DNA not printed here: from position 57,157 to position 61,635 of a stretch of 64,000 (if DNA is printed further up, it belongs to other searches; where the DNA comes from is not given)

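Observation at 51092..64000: Integrase/tRNA-bounded island carrying a DISARM-like helicase/DUF1998/PLD operon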

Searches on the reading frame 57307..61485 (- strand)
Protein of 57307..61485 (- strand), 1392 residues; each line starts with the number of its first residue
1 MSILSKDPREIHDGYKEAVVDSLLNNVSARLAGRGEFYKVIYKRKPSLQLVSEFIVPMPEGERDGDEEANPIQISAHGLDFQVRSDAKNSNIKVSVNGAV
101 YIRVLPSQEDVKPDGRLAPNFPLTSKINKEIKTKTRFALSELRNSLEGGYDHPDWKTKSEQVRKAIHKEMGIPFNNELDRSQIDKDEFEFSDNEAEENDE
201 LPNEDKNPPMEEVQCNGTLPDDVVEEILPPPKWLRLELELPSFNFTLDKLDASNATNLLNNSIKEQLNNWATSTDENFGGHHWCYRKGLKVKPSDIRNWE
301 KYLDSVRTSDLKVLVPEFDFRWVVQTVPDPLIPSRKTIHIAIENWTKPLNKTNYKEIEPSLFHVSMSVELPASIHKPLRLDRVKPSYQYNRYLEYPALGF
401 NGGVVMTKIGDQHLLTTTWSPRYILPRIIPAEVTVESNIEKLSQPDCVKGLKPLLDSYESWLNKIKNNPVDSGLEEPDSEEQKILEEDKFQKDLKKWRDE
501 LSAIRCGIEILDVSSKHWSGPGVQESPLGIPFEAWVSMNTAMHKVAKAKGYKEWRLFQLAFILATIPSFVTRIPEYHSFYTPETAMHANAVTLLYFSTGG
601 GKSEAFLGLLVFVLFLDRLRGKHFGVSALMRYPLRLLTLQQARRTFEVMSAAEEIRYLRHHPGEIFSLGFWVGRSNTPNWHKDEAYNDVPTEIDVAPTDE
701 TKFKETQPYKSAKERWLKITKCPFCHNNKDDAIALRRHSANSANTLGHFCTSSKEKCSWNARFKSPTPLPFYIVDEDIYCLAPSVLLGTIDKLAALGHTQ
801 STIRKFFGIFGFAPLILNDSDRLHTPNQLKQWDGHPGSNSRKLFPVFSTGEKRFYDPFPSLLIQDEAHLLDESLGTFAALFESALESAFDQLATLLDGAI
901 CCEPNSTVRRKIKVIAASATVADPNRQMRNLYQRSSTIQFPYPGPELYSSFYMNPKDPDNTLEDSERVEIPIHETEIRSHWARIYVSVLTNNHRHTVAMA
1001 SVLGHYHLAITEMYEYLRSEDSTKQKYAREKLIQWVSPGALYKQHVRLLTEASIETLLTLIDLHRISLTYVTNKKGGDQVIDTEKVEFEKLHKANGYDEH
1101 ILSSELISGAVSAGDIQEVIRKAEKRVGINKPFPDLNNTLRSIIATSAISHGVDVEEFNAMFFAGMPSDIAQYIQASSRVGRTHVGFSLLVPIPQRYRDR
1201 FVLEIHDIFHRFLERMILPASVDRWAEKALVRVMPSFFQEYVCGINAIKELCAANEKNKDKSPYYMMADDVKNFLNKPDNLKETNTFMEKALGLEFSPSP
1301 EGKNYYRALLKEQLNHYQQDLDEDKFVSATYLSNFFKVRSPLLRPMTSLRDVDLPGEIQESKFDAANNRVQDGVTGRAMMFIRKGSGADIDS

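Call 9: search_protein_families(library=pfam, proteins=[window:57307-61485:-], max_evalue=0.01)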
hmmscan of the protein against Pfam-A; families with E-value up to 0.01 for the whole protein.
window:57307-61485:- (1392 aa): 2 families
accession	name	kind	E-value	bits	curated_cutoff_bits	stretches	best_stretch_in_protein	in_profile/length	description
PF00271.37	Helicase_C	-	7.4e-08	33.1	23.5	1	1122-1183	50-109/110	Helicase conserved C-terminal domain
PF00270.35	DEAD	-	0.00017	21.8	26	0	592-651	17-71/167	DEAD/DEAH box helicase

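Call 10: search_protein_families(library=padloc, proteins=[window:57307-61485:-], max_evalue=0.01)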
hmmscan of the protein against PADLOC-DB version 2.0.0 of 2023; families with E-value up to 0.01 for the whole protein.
window:57307-61485:- (1392 aa): 15 families
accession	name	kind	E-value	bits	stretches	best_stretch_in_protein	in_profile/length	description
PDLC02575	DrmA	-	5.9e-84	280.4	2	438-992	14-514/837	DrmA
PDLC02576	DrmA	-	6.7e-71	237.4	1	534-1239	481-1099/1235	DrmA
PDLC02571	DrmA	-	1.2e-62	209.9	3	445-726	322-593/1282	DrmA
PDLC02567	DrmA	-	6.6e-48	160.7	2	551-951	992-1358/1750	DrmA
PDLC02577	DrmA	-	1e-30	104.5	2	625-951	13-311/697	DrmA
PDLC02568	DrmA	-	2.7e-23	80.5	2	717-989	30-268/611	DrmA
PDLC02574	DrmA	-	7.4e-13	46.1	1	1138-1242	35-139/269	DrmA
PDLC02569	DrmA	-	0.00037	16.4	1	1123-1208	814-898/1095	DrmA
PDLC00035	DruE3|DruE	-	0.00049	15.9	0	597-644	127-175/1460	SNF2 family N-terminal domain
PDLC02857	DpdF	-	0.0006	16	1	1135-1183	480-528/911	DpdF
PDLC02573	DrmA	-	0.0017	14.4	1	1139-1239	794-895/1018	DrmA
PDLC02855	DpdF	-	0.0045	13.3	0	1137-1182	423-468/825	DpdF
PDLC01089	C3a193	-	0.0047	13.3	1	1140-1183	539-582/983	poss. alt. Cas3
PDLC02570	DrmA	-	0.0082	12.5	0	1138-1197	580-639/851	DrmA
PDLC03928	PsyrT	-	0.0088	12.4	0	1136-1183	288-335/689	-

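Call 11: find_encoding_contigs(protein=window:57307-61485:-, flank=10000, max_places=6)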
Protein window:57307-61485:- (1392 aa): no gene with exactly this product is on record in the collection.

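Call 12: find_related_loci(query=window:57307-61485:-, collection=genome_contigs, flank=10000)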
Query window:57307-61485:- (1392 aa) in genome_contigs; peptide patterns used: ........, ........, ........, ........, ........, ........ (x = any residue, [..] = any of these).
21 stretches matched a pattern, but none encodes a relative of the query by tblastn (E <= 1e-3).

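Call 19: search_protein_families(library=ncbifam, proteins=[window:57307-61485:-], max_evalue=0.001)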
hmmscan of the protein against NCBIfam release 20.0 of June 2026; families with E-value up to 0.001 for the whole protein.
window:57307-61485:- (1392 aa): 3 families
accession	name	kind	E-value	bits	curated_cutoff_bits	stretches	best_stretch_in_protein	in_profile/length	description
NF038325.1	DISARM_DrmAS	equivalog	1.2e-99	334.8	950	2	379-995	247-850/1165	DISARM system helicase DrmA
NF038326.1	DISARM_DrmAL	exception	1.3e-65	221.6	999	3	446-726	343-619/1329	DISARM system helicase DrmA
TIGR03817.1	DECH_helic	hypoth_equivalog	0.00084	17.7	874.1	0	1137-1185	327-375/742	helicase/secretion neighborhood putative DEAH-box helicase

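Call 34: search_solved_structures(query=window:57307-61485:-, max_evalue=0.001)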
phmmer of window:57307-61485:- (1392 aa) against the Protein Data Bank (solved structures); distinct sequences matched with E-value up to 0.001: 1.
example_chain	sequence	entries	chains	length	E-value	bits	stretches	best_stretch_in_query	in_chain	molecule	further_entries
7s9v_A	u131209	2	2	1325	2.4e-40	141.2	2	552-952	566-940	DrmA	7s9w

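Call 53: list_cluster_members(proteins=[P0001, window:57307-61485:-, window:55058-57265:-, window:54163-55053:-, window:51251-52549:+])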
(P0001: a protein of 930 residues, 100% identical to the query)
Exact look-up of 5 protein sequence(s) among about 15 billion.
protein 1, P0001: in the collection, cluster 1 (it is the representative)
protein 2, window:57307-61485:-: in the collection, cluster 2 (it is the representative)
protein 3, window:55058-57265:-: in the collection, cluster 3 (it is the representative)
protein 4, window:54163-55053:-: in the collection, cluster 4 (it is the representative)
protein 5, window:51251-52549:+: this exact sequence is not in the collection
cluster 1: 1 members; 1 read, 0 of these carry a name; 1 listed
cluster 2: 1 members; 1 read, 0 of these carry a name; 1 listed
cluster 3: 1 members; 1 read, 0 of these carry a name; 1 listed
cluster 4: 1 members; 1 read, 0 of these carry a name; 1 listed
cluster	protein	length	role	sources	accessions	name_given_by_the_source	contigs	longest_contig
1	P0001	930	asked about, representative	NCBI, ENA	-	-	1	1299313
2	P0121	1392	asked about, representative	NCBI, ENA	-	-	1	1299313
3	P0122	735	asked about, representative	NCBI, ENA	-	-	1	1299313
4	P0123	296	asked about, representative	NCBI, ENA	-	-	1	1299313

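Call 92: search_dna_similar(query=window:57307-61485:-, collection=plasmids, mode=protein, max_rows=40, max_evalue=1e-10)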
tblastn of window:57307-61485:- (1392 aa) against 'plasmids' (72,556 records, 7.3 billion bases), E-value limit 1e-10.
Records with a match: 96; places in all: 101; records where one place covers at least 80% of the query: 8.
Best place of each record, by identity: <60% 96.
By first word of the organism name: Bacillus 17; Nostoc 7; Halobacterium 6; Streptomyces 5; Rhizobium 4; Planktothrix 3; Lactiplantibacillus 3; Sinorhizobium 2; Afipia 2; Haloplanus 2; and 39 more.
By predicted mobility (MOB-suite, as given by PLSDB): non-mobilizable 68; conjugative 19; mobilizable 9.
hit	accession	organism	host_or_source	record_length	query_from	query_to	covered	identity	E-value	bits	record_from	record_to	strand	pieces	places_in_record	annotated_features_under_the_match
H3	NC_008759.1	Polaromonas naphthalenivorans CJ2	-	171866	3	1385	99%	41.2%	0e+0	953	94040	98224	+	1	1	DEAD/DEAH box helicase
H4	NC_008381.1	Rhizobium johnstonii 3841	-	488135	4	1383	99%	37.0%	0e+0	772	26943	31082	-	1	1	DEAD/DEAH box helicase family protein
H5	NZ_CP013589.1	Rhizobium phaseoli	Phaseolus vulgaris,Whole ...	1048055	1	1383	99%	35.4%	0e+0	752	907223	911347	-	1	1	record has no annotation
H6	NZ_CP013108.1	Sinorhizobium americanum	Vachellia farnesiana,cell culture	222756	16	1392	99%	35.1%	0e+0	711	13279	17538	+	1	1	DEAD/DEAH box helicase family protein | hypothetical protein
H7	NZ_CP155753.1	Sphingomonas parapaucimobilis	Chinese cabbage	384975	16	1392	99%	34.9%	0e+0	708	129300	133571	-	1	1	helicase-related protein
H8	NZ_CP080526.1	Mesorhizobium sp. AR07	Oxytropis sp.,Cell culture,root nodule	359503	10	1364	97%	35.2%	0e+0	704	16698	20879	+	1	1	helicase-related protein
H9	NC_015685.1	Afipia carboxidovorans OM5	-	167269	66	1386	95%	35.1%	0e+0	719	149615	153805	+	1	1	DEAD/DEAH box helicase family protein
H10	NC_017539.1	Afipia carboxidovorans OM4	-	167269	66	1386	95%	35.1%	0e+0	719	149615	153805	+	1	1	DEAD/DEAH box helicase family protein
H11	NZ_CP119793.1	Haladaptatus sp. QDMS2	cell culture,sediment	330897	361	1353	71%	28.1%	9e-60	235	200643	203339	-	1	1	helicase-related protein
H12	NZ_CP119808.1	Halorussus lipolyticus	cell culture,coastal saline-alkali land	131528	360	1370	73%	27.1%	3e-68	262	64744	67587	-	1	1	helicase-related protein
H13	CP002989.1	halophilic archaeon DL31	-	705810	358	1353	72%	26.5%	2e-63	247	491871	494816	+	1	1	helicase domain-containing protein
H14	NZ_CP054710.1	Halarchaeum sp. CBA1220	solar salt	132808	354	1353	72%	26.4%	2e-65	253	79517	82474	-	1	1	helicase-related protein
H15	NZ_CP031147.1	Haloplanus rubicundus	solar salt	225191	358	1295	67%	27.3%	2e-55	221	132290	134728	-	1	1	DEAD/DEAH box helicase family protein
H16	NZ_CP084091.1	Halomicrobium urmianum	cell culture,salt lake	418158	295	1238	68%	26.9%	3e-50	204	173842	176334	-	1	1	helicase-related protein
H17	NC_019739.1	Allocoleopsis franciscana PCC 7113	-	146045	358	1287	67%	26.6%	2e-59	234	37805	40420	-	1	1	helicase-related protein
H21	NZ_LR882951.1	Planktothrix agardhii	-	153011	368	1232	62%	26.9%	1e-41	176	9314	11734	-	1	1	drmA: DISARM system helicase DrmA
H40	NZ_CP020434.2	Bacillus sp. FDAARGOS_235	Homo sapiens,blood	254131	449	1182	53%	28.1%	3e-32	145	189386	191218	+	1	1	helicase-related protein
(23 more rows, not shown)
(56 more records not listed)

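Call 93: get_annotated_region(hit=H21, flank=9000)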
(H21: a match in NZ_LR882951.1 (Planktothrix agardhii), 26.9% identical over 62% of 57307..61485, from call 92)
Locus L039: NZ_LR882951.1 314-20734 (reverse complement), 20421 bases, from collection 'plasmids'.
description: Planktothrix agardhii strain PCC7805 plasmid p1
organism: Planktothrix agardhii (NCBI taxid 1160)
taxonomy: Bacteria; Cyanobacteriota; Cyanophyceae; Oscillatoriales; Microcoleaceae; Planktothrix; Planktothrix agardhii
host: -; source: -; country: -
typing (MOB-suite, as given by PLSDB): non-mobilizable
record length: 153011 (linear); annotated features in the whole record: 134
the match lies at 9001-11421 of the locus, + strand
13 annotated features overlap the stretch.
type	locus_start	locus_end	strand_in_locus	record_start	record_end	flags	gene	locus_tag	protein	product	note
CDS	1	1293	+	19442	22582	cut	drmD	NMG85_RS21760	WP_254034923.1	DISARM system SNF2-like helicase DrmD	-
CDS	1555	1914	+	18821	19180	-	-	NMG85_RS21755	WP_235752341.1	four helix bundle protein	-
CDS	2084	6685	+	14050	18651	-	-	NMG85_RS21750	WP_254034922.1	BREX-1 system adenine-specific DNA-methyltransferase PglX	-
CDS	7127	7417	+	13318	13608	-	-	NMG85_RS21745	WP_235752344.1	hypothetical protein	-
CDS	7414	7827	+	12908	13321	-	-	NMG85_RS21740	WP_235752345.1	PIN domain-containing protein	-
CDS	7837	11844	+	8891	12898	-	drmA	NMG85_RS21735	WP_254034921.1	DISARM system helicase DrmA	-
CDS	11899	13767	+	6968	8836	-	-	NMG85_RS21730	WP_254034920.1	DUF1998 domain-containing protein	-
CDS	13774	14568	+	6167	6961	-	drmC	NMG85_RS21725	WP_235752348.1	DISARM system phospholipase D-like protein DrmC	-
CDS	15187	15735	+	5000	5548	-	-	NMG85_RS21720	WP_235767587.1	MerR family transcriptional regulator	GO:0006355 - regulation of DNA-templated transcription [Evidence IEA]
CDS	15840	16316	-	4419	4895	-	-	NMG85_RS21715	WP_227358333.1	hypothetical protein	-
CDS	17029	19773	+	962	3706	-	-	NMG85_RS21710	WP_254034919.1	plasmid replication protein, CyRepA1 family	-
CDS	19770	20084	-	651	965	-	-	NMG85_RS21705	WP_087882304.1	ribbon-helix-helix domain-containing protein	-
CDS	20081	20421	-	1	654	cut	-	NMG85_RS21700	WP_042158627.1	AAA family ATPase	-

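Call 94: get_annotated_region(hit=H4, flank=8000)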
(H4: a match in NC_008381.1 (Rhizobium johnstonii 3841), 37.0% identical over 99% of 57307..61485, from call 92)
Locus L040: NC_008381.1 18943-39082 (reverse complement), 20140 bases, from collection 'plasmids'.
description: Rhizobium johnstonii 3841 plasmid pRL10, complete sequence
organism: Rhizobium johnstonii 3841 (NCBI taxid 216596)
taxonomy: Bacteria; Pseudomonadota; Alphaproteobacteria; Hyphomicrobiales; Rhizobiaceae; Rhizobium; Rhizobium johnstonii; Rhizobium johnstonii 3841
host: -; source: -; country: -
typing (MOB-suite, as given by PLSDB): conjugative; replicon rep_cluster_841; relaxase MOBQ; mating-pair formation MPF_T
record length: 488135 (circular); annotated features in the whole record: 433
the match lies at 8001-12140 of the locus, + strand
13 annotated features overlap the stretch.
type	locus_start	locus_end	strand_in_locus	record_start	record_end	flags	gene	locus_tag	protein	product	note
CDS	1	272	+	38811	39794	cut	-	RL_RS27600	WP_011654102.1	ATP-binding protein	-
CDS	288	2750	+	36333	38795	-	-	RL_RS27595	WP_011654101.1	S8 family peptidase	-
CDS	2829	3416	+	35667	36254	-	-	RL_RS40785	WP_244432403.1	phospholipase D family protein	-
CDS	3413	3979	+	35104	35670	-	-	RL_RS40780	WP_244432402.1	hypothetical protein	-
CDS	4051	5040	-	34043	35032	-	-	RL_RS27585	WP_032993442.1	hypothetical protein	-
CDS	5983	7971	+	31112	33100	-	-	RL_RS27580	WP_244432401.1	hypothetical protein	-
CDS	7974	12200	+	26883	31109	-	-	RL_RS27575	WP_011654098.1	DEAD/DEAH box helicase family protein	-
CDS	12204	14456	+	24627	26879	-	-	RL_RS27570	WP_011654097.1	hypothetical protein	-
CDS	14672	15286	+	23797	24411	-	-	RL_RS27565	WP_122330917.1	phospholipase D-like domain-containing protein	-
CDS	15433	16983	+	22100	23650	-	-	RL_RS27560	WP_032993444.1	N-6 DNA methylase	GO:0006306 - DNA methylation [Evidence IEA]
CDS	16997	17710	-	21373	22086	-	-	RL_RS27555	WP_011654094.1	hypothetical protein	-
CDS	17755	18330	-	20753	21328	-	-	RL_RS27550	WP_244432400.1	hypothetical protein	-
CDS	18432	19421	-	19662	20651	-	-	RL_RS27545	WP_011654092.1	DUF4238 domain-containing protein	-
